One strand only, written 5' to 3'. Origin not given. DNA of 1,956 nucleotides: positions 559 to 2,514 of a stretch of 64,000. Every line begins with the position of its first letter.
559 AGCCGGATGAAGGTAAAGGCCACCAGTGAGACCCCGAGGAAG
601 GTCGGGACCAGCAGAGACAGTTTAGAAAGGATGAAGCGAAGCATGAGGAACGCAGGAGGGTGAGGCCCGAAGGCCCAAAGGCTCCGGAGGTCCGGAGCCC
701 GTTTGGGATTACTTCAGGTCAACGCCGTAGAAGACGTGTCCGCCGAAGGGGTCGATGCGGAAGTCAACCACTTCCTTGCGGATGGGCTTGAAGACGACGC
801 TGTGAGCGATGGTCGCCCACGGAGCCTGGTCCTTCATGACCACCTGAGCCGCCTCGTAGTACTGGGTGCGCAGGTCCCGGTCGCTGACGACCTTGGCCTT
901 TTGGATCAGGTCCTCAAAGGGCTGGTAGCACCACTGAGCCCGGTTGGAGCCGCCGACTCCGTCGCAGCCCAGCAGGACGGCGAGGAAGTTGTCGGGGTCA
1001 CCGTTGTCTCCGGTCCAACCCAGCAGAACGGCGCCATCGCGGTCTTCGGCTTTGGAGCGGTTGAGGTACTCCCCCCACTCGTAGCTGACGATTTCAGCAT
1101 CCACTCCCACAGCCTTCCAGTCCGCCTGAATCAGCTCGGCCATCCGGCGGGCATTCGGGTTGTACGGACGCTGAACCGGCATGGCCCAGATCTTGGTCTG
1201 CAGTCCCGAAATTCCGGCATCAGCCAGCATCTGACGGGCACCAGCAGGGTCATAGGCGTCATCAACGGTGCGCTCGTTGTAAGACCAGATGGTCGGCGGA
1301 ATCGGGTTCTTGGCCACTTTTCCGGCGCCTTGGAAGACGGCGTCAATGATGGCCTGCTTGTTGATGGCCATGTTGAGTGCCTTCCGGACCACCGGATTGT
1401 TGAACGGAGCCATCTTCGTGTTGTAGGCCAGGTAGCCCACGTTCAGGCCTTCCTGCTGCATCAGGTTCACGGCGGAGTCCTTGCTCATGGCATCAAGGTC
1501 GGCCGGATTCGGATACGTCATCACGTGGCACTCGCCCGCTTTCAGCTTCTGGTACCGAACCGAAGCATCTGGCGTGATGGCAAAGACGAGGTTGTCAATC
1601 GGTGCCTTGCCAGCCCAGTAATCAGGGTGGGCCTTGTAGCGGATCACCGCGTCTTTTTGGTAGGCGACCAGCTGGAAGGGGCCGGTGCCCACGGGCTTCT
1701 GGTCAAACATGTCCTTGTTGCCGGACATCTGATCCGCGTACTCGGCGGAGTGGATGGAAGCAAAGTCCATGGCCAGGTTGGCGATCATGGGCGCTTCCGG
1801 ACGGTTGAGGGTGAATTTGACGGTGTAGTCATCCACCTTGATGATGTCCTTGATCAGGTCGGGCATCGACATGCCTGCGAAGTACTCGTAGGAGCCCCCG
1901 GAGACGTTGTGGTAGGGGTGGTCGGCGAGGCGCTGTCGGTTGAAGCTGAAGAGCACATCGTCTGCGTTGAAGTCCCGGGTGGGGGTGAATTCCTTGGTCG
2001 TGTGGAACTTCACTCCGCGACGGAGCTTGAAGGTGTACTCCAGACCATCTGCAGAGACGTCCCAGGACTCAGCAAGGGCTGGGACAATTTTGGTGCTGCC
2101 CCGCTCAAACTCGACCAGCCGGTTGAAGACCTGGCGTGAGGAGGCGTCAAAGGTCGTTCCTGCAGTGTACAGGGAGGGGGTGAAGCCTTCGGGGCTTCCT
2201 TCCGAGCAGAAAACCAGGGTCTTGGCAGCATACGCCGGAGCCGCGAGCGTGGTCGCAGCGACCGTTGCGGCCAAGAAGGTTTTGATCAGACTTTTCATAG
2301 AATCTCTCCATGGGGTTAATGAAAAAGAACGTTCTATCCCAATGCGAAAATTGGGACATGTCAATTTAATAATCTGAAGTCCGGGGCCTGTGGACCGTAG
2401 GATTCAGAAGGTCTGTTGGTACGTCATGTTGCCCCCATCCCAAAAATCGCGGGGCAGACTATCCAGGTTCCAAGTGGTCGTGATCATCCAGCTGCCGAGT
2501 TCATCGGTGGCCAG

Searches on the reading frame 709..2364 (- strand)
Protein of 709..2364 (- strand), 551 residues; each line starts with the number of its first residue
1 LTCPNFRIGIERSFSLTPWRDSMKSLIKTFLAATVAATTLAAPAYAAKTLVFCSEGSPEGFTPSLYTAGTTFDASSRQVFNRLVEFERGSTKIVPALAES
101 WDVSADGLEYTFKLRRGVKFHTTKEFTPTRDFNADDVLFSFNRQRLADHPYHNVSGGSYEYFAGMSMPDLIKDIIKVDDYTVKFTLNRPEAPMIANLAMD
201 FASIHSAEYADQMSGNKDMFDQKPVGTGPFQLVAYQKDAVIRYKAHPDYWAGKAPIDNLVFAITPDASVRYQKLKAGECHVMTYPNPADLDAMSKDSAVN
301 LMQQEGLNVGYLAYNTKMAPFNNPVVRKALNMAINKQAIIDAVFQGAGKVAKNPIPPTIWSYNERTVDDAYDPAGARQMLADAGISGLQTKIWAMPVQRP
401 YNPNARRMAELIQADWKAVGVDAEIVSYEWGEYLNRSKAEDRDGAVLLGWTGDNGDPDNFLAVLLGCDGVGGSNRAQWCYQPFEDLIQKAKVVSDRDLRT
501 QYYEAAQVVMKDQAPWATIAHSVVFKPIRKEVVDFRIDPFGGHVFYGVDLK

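Call 50: search_protein_families(library=pfam, proteins=[window:709-2364:-], max_evalue=0.00001)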
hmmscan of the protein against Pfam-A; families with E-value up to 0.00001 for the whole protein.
window:709-2364:- (551 aa): 1 family
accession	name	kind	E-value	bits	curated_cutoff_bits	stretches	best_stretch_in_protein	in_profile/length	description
PF00496.27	SBP_bac_5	-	1.8e-101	340.3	32.4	1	92-470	1-366/368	Bacterial extracellular solute-binding proteins, family 5 Middle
